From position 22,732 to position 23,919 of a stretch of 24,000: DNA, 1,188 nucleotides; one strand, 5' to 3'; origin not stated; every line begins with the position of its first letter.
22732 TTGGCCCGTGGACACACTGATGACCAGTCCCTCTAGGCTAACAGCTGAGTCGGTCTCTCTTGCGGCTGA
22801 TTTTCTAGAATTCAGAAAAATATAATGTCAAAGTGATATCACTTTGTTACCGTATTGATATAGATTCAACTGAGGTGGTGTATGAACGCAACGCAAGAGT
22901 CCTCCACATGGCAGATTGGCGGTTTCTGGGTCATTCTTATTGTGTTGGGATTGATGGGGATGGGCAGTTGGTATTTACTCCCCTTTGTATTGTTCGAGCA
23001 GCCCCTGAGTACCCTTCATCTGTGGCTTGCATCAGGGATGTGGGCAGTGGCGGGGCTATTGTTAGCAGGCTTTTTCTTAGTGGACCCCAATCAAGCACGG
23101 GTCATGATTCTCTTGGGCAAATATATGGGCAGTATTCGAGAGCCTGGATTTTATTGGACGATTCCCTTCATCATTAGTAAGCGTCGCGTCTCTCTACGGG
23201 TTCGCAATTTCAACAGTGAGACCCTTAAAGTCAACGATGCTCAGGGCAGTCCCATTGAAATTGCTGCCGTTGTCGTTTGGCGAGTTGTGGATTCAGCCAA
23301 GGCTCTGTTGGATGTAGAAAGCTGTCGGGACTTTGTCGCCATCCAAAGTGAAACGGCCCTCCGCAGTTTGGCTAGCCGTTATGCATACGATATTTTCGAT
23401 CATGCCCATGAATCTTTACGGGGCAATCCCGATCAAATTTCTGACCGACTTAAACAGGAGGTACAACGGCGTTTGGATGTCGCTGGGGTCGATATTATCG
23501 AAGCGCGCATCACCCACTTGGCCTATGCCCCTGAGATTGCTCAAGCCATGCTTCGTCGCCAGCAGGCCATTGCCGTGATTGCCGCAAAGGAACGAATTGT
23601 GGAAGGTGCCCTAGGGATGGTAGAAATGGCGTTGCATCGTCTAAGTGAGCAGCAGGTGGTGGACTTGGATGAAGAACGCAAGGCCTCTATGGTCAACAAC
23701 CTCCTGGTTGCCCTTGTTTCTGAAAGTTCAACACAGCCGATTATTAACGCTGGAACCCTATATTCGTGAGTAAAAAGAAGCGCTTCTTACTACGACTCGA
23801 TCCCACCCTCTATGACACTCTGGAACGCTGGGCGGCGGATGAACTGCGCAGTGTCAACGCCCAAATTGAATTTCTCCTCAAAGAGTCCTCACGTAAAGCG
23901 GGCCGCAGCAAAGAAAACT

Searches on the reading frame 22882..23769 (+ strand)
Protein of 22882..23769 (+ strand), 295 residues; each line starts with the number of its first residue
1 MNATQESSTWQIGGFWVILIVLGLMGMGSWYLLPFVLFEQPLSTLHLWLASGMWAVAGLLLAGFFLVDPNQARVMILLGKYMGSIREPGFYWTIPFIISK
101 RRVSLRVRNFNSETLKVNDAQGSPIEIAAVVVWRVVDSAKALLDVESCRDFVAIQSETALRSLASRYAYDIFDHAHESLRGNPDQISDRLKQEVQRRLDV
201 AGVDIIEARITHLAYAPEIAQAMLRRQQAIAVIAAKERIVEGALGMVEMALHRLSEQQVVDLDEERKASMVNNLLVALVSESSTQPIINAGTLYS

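Call 8: search_protein_families(library=pfam, proteins=[window:22882-23769:+], max_evalue=0.001)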
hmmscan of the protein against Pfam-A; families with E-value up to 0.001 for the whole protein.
window:22882-23769:+ (295 aa): 1 family
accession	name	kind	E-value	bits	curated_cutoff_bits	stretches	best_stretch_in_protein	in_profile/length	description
PF01145.31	Band_7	-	3.2e-28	99.4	23.6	1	67-237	3-169/176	SPFH domain / Band 7 family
